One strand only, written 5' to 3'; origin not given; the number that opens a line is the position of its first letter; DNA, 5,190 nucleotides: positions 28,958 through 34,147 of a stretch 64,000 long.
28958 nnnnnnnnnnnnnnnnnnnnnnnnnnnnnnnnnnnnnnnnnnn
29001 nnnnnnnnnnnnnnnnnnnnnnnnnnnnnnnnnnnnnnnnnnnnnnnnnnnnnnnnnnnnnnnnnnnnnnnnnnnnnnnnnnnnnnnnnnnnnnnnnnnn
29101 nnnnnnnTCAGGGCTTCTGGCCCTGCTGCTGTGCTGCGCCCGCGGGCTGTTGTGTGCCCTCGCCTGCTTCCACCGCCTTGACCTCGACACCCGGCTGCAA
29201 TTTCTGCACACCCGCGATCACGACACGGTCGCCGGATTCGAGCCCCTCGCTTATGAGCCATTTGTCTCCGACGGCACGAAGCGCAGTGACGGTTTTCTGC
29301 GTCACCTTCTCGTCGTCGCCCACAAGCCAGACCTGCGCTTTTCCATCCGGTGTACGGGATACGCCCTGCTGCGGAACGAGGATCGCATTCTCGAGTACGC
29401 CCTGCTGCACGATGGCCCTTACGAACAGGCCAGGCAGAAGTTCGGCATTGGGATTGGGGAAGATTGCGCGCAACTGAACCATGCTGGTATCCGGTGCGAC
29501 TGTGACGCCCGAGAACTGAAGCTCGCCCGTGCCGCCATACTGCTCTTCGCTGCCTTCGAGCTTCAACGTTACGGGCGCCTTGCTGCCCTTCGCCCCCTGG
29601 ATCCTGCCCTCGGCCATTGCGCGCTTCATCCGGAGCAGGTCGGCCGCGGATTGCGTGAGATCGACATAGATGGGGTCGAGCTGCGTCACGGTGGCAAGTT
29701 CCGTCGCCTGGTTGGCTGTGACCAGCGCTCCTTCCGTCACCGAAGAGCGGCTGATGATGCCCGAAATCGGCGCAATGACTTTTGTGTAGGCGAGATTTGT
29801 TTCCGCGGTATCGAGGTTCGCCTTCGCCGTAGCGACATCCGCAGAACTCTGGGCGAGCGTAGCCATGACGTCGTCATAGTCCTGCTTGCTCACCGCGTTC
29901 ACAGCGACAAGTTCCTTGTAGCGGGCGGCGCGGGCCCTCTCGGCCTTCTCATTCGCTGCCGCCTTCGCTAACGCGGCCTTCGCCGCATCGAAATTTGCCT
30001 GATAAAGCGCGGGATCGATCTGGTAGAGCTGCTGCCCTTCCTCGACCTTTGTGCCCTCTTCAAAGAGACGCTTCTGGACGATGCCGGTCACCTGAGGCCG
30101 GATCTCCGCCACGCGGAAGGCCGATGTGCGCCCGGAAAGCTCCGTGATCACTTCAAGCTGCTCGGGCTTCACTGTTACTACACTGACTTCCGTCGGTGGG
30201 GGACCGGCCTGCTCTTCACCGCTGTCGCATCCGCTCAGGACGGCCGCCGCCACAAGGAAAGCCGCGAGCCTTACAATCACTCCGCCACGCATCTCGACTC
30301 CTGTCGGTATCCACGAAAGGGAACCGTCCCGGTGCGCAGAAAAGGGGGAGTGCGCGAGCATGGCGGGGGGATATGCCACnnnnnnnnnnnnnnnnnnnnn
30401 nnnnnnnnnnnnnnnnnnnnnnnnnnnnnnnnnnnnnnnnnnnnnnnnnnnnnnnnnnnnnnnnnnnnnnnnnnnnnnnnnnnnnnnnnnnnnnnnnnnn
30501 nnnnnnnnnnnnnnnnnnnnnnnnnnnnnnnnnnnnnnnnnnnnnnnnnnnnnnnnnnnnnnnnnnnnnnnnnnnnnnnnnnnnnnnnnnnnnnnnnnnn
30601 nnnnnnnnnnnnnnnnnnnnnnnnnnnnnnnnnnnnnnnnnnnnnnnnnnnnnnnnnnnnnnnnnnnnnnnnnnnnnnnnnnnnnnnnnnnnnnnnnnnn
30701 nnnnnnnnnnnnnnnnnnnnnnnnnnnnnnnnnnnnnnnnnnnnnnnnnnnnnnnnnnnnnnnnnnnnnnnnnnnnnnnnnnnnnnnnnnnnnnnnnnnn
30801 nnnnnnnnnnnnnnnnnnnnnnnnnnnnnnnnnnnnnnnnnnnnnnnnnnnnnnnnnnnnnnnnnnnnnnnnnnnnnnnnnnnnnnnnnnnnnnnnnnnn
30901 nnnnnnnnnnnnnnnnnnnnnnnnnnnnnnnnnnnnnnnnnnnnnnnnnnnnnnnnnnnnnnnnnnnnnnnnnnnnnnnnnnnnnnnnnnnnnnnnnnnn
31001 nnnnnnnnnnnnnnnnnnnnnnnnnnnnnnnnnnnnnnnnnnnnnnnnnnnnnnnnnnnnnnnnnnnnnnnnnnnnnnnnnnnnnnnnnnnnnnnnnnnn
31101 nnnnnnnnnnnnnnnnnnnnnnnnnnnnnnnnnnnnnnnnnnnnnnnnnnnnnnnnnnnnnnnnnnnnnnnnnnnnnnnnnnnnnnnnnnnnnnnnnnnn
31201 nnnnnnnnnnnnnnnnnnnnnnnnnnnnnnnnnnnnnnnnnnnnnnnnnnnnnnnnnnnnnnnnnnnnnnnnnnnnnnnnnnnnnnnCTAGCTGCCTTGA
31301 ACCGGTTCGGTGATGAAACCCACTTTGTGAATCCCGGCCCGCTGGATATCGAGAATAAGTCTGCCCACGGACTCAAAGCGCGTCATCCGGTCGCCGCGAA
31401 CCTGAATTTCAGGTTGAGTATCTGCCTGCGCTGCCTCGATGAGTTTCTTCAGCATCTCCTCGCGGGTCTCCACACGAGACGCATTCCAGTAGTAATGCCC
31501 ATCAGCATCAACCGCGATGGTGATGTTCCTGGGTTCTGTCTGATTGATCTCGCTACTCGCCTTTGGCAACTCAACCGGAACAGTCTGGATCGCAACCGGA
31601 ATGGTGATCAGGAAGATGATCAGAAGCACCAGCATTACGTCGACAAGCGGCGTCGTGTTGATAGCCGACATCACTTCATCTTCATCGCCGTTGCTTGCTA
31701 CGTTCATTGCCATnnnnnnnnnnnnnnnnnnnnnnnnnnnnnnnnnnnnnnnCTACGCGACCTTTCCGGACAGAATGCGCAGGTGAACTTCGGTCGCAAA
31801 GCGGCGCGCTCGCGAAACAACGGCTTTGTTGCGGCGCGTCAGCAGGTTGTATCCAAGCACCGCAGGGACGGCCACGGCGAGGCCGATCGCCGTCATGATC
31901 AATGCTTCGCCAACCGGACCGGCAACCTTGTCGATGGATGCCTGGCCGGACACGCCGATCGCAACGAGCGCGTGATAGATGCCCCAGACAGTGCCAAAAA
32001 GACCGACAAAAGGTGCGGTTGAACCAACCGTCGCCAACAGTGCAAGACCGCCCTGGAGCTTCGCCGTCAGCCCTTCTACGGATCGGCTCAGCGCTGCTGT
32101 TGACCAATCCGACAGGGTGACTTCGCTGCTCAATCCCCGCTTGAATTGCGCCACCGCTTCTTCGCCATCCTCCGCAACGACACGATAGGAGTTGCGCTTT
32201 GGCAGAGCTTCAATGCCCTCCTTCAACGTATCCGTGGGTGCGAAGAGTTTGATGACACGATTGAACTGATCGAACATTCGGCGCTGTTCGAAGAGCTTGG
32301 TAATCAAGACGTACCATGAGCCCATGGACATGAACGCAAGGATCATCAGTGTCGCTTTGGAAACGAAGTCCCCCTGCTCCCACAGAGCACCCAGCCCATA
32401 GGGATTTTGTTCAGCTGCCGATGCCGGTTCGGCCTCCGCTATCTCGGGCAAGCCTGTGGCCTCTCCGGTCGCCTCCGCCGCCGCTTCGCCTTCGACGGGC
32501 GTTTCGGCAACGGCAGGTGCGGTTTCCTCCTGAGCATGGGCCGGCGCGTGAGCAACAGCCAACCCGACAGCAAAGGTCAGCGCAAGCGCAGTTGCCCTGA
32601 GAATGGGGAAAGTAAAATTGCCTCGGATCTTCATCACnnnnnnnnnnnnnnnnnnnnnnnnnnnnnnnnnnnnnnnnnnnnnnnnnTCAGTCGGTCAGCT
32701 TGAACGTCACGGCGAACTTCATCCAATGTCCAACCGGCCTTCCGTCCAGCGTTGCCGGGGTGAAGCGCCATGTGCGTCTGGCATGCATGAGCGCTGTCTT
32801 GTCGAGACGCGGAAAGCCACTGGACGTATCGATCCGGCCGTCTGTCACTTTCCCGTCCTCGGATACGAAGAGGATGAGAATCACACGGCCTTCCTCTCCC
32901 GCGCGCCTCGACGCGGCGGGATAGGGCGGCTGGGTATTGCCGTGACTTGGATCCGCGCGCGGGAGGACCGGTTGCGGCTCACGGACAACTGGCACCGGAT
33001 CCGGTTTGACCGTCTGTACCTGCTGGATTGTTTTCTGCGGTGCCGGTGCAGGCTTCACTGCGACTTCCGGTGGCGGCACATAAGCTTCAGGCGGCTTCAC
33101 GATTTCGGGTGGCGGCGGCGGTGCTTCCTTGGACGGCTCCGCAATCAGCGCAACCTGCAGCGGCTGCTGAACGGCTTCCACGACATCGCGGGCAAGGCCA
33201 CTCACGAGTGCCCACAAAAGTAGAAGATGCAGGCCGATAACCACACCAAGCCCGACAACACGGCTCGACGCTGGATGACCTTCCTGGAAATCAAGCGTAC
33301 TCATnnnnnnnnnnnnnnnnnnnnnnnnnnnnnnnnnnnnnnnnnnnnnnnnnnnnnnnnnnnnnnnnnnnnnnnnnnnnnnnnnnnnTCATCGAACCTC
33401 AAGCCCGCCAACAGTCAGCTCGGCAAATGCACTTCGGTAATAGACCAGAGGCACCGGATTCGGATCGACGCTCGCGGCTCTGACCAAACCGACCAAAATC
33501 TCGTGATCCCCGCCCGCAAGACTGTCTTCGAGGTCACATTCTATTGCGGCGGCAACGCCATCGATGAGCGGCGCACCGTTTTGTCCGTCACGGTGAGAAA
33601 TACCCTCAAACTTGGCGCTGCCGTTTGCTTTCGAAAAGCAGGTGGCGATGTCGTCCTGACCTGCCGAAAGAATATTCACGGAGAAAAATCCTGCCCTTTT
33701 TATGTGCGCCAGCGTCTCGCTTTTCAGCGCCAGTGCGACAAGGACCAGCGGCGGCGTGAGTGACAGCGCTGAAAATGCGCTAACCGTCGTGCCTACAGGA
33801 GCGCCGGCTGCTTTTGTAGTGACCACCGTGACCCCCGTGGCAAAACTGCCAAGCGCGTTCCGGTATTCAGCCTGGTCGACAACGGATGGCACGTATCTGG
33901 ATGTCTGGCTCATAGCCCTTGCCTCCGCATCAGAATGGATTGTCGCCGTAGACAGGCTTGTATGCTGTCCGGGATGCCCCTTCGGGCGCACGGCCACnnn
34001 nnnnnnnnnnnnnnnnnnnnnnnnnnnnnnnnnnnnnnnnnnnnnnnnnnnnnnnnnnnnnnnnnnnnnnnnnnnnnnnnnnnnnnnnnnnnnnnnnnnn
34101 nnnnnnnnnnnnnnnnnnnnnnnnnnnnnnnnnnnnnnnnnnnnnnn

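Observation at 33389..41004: Non-canonical Rut-like operon with dedicated outer- and inner-membrane uptake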

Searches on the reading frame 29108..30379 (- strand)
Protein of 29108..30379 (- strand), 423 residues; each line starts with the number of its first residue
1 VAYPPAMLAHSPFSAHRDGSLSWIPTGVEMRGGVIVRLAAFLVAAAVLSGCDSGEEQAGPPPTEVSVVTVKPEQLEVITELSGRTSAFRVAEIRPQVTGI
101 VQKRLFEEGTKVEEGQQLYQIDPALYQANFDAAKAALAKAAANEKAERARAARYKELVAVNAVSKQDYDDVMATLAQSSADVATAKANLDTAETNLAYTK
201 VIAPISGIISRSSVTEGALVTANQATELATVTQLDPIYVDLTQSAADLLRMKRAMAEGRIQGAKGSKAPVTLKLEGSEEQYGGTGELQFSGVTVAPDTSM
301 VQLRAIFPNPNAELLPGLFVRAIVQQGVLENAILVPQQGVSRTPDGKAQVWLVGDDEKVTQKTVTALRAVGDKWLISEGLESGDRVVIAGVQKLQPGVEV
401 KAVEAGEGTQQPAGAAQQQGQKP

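Call 7: search_protein_families(library=pfam, proteins=[window:29108-30379:-])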
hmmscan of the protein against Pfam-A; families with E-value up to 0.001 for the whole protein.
window:29108-30379:- (423 aa): 3 families
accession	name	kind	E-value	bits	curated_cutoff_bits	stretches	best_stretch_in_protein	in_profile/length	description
PF16576.10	HlyD_D23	-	1.7e-13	50.8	30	1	89-320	18-214/214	Barrel-sandwich domain of CusB or HlyD membrane-fusion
PF00529.27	CusB_dom_1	-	5.4e-11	43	26.5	1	64-387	3-88/89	Cation efflux system protein CusB domain 1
PF13437.12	HlyD_3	-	2.8e-10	41.3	22.2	1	201-317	2-106/106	HlyD family secretion protein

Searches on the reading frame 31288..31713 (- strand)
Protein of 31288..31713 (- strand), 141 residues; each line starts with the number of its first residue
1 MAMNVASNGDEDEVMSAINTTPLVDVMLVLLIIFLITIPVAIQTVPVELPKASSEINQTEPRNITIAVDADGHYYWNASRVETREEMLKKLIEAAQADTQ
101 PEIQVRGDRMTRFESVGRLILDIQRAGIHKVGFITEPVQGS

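Call 18: search_protein_families(library=ncbifam, proteins=[window:31288-31713:-], max_evalue=0.00001)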
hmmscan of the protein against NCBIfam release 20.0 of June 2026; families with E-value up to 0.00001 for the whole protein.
window:31288-31713:- (141 aa): 5 families
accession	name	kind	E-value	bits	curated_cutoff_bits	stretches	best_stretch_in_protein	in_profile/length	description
TIGR02801.1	tolR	equivalog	3.6e-30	105.2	127.3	1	15-136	2-129/129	protein TolR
NF008429.0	PRK11267.1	equivalog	8.8e-23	80.9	216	1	1-136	1-135/141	TonB system transport protein ExbD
TIGR02803.1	ExbD_1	equivalog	2e-16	60.2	152.95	1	17-135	3-120/122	TonB system transport protein ExbD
NF008248.0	PRK11024.1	equivalog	2.5e-15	56.8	162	1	10-138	8-142/142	colicin uptake protein TolR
TIGR02804.1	ExbD_2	equivalog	9e-12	45.4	123.45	1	17-126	3-109/121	TonB system transport protein ExbD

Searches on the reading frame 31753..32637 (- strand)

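Call 7: search_protein_families(library=pfam, proteins=[window:31753-32637:-])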
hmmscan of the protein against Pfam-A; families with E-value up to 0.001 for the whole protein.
window:31753-32637:- (294 aa): 1 family
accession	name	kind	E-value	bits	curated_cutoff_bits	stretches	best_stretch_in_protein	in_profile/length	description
PF01618.21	MotA_ExbB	-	1.2e-30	106.3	22.9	1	165-276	10-124/127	MotA/TolQ/ExbB proton channel family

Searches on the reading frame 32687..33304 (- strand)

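Call 7: search_protein_families(library=pfam, proteins=[window:32687-33304:-])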
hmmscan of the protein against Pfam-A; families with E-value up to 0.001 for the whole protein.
window:32687-33304:- (205 aa): 1 family
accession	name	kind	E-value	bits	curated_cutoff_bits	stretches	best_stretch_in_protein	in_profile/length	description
PF03544.19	TonB_C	-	1.4e-20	73.9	24.6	1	125-203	2-79/79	Gram-negative bacterial TonB protein C-terminal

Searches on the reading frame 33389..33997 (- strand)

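Call 3: search_protein_families(library=pfam, proteins=[window:33389-33997:-])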
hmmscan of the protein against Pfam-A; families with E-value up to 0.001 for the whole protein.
window:33389-33997:- (202 aa): 1 family
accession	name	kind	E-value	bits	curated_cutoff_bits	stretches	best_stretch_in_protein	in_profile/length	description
PF01613.24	Flavin_Reduct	-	4.8e-41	140.8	27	1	50-194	2-152/153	Flavin reductase like domain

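Call 4: search_protein_families(library=ncbifam, proteins=[window:33389-33997:-])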
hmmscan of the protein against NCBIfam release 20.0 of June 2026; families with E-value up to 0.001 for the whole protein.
window:33389-33997:- (202 aa): 8 families
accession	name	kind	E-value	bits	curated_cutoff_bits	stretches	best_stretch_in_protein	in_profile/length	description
NF045630.1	monooxsub_HsaB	equivalog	6.6e-40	136.9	230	1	39-194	4-159/186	3-hydroxy-9,10-secoandrosta-1,3,5(10)-triene-9,17-dione monooxygenase reductase subunit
NF052639.1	FlvnRedFerAPor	equivalog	4.7e-37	127.1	260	1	43-193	5-154/158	flavin reductase FerA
NF045919.1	HphnlacHdxRed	equivalog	4.3e-35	121.3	340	1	39-193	4-157/309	p-hydroxyphenylacetate 3-hydroxylase reductase component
NF042921.1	HpaC_Thermus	equivalog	1.8e-29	102.6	200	1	44-194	4-149/150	4-hydroxyphenylacetate 3-monooxygenase reductase subunit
NF045733.1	StyMonoxStyB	equivalog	1.1e-22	80.6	200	1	43-192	2-147/150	styrene monooxygenase NADH-dependent flavin reductase subunit StyB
TIGR03615.1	RutF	equivalog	3.5e-21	75.8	254.75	1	40-192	1-154/156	NADH-dependent FMN reductase RutF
TIGR02296.1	HpaC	equivalog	1e-15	58.1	205.95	1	45-193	1-152/154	4-hydroxyphenylacetate 3-monooxygenase, reductase component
NF012030.0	PRK15486.1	equivalog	1.2e-12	47.9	315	1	43-193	8-161/170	4-hydroxyphenylacetate 3-monooxygenase reductase subunit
